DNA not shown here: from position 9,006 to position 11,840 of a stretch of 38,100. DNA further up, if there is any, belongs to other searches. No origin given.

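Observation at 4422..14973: TonB-receptor-linked tailoring cassette with no CAZyme: sulfotransferase / TBDR / SAM-MTase / 844-aa B12-type radical SAM / halogenase + dead halogenase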

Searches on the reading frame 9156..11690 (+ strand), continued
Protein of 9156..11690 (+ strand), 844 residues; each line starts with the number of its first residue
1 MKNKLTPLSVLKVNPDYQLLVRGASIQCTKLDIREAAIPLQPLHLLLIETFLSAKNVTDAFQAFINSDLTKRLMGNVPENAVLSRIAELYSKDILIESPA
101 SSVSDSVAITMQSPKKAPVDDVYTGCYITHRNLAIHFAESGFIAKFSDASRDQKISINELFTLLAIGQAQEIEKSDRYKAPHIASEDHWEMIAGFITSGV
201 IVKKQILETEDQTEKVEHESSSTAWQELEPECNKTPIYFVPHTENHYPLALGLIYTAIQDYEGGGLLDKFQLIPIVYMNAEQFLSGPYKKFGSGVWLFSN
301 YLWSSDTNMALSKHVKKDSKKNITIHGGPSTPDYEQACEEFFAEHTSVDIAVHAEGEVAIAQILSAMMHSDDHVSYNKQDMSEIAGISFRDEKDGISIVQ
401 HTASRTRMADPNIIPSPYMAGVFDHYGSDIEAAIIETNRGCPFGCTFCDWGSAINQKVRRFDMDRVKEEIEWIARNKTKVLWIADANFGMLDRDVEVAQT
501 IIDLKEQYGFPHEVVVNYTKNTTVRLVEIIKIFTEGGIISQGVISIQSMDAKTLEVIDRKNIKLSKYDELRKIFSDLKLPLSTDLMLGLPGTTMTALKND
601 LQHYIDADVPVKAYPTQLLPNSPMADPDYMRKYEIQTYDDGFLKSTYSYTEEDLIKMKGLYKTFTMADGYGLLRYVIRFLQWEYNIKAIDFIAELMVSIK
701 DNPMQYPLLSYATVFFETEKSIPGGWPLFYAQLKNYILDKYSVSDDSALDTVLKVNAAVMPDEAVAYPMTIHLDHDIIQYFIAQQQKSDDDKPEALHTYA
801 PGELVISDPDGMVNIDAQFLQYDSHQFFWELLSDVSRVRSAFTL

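Call 25: search_solved_structures(query=A1, max_evalue=1, show_alignments=2)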
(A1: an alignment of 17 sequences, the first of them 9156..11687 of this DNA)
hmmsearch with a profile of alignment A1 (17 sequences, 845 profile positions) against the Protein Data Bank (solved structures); distinct sequences matched with E-value up to 1: 8.
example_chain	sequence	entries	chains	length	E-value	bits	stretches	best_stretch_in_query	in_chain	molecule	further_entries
7kdx_A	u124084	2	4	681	1.4e-72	248.5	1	291-637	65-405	Methyltransferase TokK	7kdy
9n1b_A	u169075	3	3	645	2.1e-63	218.1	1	292-624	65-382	Radical SAM protein | Radical SAM enzyme CysS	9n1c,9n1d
9ccb_A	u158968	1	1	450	0.034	15.6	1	431-471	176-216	Radical SAM core domain-containing protein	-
4w70_A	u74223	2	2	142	0.075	14.5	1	726-785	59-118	Single Domain Antibody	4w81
4w68_B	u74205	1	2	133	0.098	14.1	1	726-784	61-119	Single domain antibody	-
4tyu_A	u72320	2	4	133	0.15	13.5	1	726-784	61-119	Single Domain Antibody | sdAb A3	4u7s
4u05_A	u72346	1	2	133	0.16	13.4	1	726-784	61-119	Single Domain Antibody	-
6fd2_B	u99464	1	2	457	0.69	11.3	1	434-498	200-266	Putative apramycin biosynthetic oxidoreductase 4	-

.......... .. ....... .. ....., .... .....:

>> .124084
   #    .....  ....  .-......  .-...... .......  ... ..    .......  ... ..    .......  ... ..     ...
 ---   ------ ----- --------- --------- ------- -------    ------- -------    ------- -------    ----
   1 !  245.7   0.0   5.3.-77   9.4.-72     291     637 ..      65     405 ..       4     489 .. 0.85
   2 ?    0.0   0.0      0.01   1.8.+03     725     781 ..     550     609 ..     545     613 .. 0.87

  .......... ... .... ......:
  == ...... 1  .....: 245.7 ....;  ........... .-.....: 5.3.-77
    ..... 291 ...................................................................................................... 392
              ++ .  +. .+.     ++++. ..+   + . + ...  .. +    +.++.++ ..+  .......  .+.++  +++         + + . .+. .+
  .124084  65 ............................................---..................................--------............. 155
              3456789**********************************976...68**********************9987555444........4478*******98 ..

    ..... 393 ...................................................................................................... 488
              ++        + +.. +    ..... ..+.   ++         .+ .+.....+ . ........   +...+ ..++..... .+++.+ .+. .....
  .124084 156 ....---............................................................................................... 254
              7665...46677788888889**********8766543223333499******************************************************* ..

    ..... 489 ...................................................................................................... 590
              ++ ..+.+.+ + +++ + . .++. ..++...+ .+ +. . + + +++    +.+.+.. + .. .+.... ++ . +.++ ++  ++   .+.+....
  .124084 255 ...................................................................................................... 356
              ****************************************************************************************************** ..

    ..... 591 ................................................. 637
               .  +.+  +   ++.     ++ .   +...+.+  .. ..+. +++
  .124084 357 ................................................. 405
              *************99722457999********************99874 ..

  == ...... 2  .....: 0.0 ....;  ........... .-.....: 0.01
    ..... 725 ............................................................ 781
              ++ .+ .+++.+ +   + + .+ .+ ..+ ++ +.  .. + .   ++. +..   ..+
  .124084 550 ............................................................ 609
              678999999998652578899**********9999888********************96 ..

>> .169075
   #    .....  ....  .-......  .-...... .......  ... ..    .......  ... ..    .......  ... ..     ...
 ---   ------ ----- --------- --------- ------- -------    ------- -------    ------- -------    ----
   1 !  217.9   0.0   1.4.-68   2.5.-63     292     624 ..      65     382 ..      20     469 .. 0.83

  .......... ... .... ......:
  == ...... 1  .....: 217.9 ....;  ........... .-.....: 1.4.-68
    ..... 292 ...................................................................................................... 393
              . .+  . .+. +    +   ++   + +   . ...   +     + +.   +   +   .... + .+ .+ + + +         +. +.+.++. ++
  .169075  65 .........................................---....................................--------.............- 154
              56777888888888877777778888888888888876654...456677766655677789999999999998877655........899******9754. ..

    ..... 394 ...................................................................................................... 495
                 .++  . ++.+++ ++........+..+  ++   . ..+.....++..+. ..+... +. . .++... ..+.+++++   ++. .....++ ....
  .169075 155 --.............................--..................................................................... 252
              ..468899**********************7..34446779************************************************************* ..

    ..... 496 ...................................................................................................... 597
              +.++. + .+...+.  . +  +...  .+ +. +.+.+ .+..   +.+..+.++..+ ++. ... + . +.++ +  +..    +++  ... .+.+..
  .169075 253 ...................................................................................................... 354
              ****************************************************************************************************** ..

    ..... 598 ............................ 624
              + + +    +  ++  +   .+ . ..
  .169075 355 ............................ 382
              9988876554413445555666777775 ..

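Call 28: find_encoding_contigs(protein=P0003, flank=10000, max_places=3)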
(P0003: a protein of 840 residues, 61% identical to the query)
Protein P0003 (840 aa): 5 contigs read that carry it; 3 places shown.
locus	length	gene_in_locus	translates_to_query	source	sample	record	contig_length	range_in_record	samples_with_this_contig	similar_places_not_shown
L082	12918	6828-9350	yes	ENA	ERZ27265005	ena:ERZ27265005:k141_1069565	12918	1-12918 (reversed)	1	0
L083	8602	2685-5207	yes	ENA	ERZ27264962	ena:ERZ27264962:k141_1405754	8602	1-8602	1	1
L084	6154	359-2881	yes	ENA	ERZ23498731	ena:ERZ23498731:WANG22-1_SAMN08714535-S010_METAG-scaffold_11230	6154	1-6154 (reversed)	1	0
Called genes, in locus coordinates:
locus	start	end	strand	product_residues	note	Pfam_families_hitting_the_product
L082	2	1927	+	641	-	?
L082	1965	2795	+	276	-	PF00685:Sulfotransfer_1, PF13469:Sulfotransfer_3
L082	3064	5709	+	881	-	PF07715:Plug, PF00593:TonB_dep_Rec_b-barrel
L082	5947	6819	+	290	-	PF13489:Methyltransf_23, PF01209:Ubie_methyltran (weak), PF13649:Methyltransf_25 (weak)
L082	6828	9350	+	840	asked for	PF04055:Radical_SAM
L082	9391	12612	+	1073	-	PF07494:Reg_prop (faint), PF08450:SGL (faint), PF23748:Beta-prop_LRRK2 (faint), PF07495:Y_Y_Y, PF07730:HisKA_3, PF02518:HATPase_c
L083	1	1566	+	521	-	?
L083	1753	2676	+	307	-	PF13489:Methyltransf_23, PF01209:Ubie_methyltran (weak), PF13649:Methyltransf_25 (weak)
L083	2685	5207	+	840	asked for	PF04055:Radical_SAM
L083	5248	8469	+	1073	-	PF07494:Reg_prop (faint), PF08450:SGL (faint), PF23748:Beta-prop_LRRK2 (faint), PF07495:Y_Y_Y, PF07730:HisKA_3, PF02518:HATPase_c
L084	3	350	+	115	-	?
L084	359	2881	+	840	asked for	PF04055:Radical_SAM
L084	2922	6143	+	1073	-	PF07494:Reg_prop (faint), PF08450:SGL (faint), PF23748:Beta-prop_LRRK2 (faint), PF07495:Y_Y_Y, PF07730:HisKA_3, PF02518:HATPase_c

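Call 29: find_encoding_contigs(protein=P0006, flank=10000, max_places=3)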
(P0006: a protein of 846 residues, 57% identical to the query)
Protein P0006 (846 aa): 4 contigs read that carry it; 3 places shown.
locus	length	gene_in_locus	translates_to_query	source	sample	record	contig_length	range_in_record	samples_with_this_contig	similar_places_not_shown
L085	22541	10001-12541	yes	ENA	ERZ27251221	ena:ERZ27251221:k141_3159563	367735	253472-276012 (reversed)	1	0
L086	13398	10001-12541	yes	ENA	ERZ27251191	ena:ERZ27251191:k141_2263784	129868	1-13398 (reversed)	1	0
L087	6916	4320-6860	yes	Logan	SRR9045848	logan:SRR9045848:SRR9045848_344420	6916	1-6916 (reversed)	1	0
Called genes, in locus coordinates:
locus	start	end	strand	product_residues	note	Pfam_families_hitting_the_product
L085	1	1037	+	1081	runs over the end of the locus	PF07715:Plug, PF00593:TonB_dep_Rec_b-barrel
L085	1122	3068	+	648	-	PF02129:Peptidase_S15 (faint), PF00561:Abhydrolase_1 (faint), PF01738:DLH (faint), PF20434:BD-FAE (faint), PF00326:Peptidase_S9, PF03583:LIP (faint)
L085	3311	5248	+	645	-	PF01738:DLH (faint), PF02129:Peptidase_S15, PF05448:AXE1 (weak), PF20434:BD-FAE, PF00326:Peptidase_S9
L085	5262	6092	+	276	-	PF00685:Sulfotransfer_1, PF13469:Sulfotransfer_3 (weak)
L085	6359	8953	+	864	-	PF07715:Plug, PF00593:TonB_dep_Rec_b-barrel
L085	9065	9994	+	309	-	PF01209:Ubie_methyltran, PF13489:Methyltransf_23 (weak), PF08241:Methyltransf_11 (weak), PF13649:Methyltransf_25 (weak)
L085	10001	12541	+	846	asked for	PF04055:Radical_SAM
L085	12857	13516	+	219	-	PF03567:Sulfotransfer_2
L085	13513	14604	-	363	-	PF01926:MMR_HSR1, PF02421:FeoB_N, PF06071:YchF-GTPase_C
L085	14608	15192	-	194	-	PF01195:Pept_tRNA_hydro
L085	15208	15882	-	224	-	PF01386:Ribosomal_L25p, PF14693:Ribosomal_TL5_C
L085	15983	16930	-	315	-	PF13793:Pribosyltran_N, PF00156:Pribosyltran, PF14572:Pribosyl_synth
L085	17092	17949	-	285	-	PF00288:GHMP_kinases_N, PF08544:GHMP_kinases_C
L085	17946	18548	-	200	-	PF03550:LolB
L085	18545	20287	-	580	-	PF00515:TPR_1 (faint), PF07719:TPR_2 (faint), PF13174:TPR_6 (faint), PF13424:TPR_12 (faint), PF13428:TPR_14 (faint), PF14559:TPR_19 (weak), PF12895:ANAPC3 (weak), PF14559:TPR_19 (weak), +7 more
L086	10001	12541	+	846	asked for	PF04055:Radical_SAM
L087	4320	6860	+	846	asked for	PF04055:Radical_SAM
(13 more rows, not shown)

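Call 39: predict_structure(alignment_id=A2)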
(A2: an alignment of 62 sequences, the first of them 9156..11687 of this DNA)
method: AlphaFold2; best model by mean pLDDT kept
length: 844 residues; sequences in the alignment: 62
mean_pLDDT: 85.5   pTM: 0.83
mean pLDDT of the five models: 85.5, 84.5, 82.8, 82.3, 81.9
residues with pLDDT >= 90: 437; 70-90: 297; 50-70: 87; < 50: 23
segments of 3 or more residues with pLDDT < 50: 103-108, 442-444, 446-455
pLDDT, mean of each block of 10 residues (from residue 1): 83 94 91 90 92 93 91 87 93 90 49 65 86 91 88 90 92 93 92 91 74 52 85 93 84 93 94 91 93 89 77 93 84 74 91 85 90 84 91 85 82 91 85 81 47 54 93 91 70 87 93 74 71 79 74 86 79 82 86 95 91 80 75 91 94 96 93 96 96 96 94 90 94 97 97 96 91 97 86 92 93 69 67 86 56
secondary structure, 60 per line:
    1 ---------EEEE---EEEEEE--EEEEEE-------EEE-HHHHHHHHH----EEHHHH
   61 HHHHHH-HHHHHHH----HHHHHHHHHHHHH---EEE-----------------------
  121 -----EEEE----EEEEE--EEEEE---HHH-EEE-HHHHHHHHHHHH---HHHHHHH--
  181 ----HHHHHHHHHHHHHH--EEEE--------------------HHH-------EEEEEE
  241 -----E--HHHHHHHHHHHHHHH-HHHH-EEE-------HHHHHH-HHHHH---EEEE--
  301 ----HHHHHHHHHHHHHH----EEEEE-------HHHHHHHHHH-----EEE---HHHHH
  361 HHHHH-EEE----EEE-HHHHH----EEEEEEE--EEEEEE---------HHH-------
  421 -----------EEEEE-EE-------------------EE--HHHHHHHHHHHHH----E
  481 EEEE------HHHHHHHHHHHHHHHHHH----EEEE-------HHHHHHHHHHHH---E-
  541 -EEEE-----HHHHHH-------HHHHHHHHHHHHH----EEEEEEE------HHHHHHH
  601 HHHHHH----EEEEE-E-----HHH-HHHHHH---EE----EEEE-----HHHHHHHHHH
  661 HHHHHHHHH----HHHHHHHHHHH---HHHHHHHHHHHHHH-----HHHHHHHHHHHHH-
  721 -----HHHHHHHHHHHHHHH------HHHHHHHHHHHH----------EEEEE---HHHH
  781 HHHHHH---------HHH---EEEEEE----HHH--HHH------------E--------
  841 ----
elements in order (helices of 4 or more, strands of 3 or more residues): E10-13 E17-22 E25-30 E38-40 H42-50 H57-66 H68-74 H79-91 E95-97 E126-129 E134-138 E141-145 E153-155 H157-168 H172-178 H185-198 E201-204 E235-240 H249-263 H265-268 E270-272 H280-285 H287-291 E295-298 H305-318 E323-327 H335-344 E350-352 H356-365 E367-369 E374-376 H378-382 E387-393 E396-401 E432-436 H463-475 E480-484 H491-508 E513-516 H524-535 E542-545 H551-556 H564-576 E581-587 H594-606 E611-615 H627-632 E642-645 H651-669 H674-684 H688-701 H707-719 H726-740 H747-758 E769-773 H777-786 E802-807

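Call 42: fold_search(model_id=the predicted structure, library=pdb)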
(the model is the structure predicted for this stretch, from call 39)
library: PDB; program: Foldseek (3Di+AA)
matches with E <= 10: 1421; with E <= 0.001: 28
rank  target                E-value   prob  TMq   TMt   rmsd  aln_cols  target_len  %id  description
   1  7kdy_A                8.3e-35  1.00  0.59  0.74   5.6       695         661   24  Crystal structure of Streptomyces tokunonesis TokK with hydroxycobalamin, 5'-deoxyadenosine, methionine, and (2R)-pant (released 2022-01-12)
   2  7kdy_B                2.1e-33  1.00  0.56  0.70   5.4       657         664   24  Crystal structure of Streptomyces tokunonesis TokK with hydroxycobalamin, 5'-deoxyadenosine, methionine, and (2R)-pant (released 2022-01-12)
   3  7kdx_B                2.6e-33  1.00  0.58  0.72   5.5       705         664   23  Crystal structure of Streptomyces tokunonesis TokK with hydroxycobalamin, 5'-deoxyadenosine, and methionine (released 2022-01-12)
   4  7kdx_A                2.9e-33  1.00  0.57  0.72   5.6       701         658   23  Crystal structure of Streptomyces tokunonesis TokK with hydroxycobalamin, 5'-deoxyadenosine, and methionine (released 2022-01-12)
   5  9n1d                  2.6e-30  1.00  0.55  0.72   5.8       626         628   23  Crystal structure of CysS from Corallococcus sp. CA054B with 5'-deoxyadenosine and methionine bound (released 2026-01-28)
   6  9n1c                  1.0e-29  1.00  0.55  0.73   6.3       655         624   22  Crystal structure of CysS from Corallococcus sp. CA054B with 5'-deoxyadenosine, methionine, and pantetheinylated 3-ethox (released 2026-01-28)
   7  9n1b                  2.4e-29  1.00  0.56  0.74   6.2       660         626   22  Crystal structure of CysS from Corallococcus sp. CA054B with 5'-deoxyadenosine, methionine, and pantetheinylated 3-metho (released 2026-01-28)
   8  9ccb                  1.8e-11  1.00  0.35  0.65   9.4       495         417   16  X-ray crystal structure of methyl-coenzyme M reductase glutamine methylase (MgmA) from Methanothermobacter marburgensis  (released 2025-01-01)
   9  6fd2_B                2.3e-10  1.00  0.34  0.58   9.5       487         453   12  Radical SAM 1,2-diol dehydratase AprD4 in complex with its substrate paromamine (released 2018-01-17)
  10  6fd2_A                4.0e-10  1.00  0.36  0.62   9.2       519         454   12  Radical SAM 1,2-diol dehydratase AprD4 in complex with its substrate paromamine (released 2018-01-17)
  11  6wte_B                1.2e-09  1.00  0.34  0.51   9.8       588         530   12  Structure of radical S-adenosylmethionine methyltransferase, TsrM, from Kitasatospora setae with cobalamin and [4Fe-4S (released 2020-12-23)
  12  6wtf_B                1.6e-09  1.00  0.33  0.49   7.2       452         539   12  Structure of radical S-adenosylmethionine methyltransferase, TsrM, from Kitasatospora setae with tryptophan substrate  (released 2020-12-23)
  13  6wtf_A                1.6e-09  1.00  0.33  0.49   7.2       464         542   12  Structure of radical S-adenosylmethionine methyltransferase, TsrM, from Kitasatospora setae with tryptophan substrate  (released 2020-12-23)
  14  6wte_A                4.2e-09  1.00  0.32  0.45   8.9       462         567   12  Structure of radical S-adenosylmethionine methyltransferase, TsrM, from Kitasatospora setae with cobalamin and [4Fe-4S (released 2020-12-23)
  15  9a6d_A                3.6e-08  1.00  0.29  0.49   7.4       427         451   12  Integrative model of MTAB-YVFG by crosslinking MS and deep learning (released 2024-09-18)
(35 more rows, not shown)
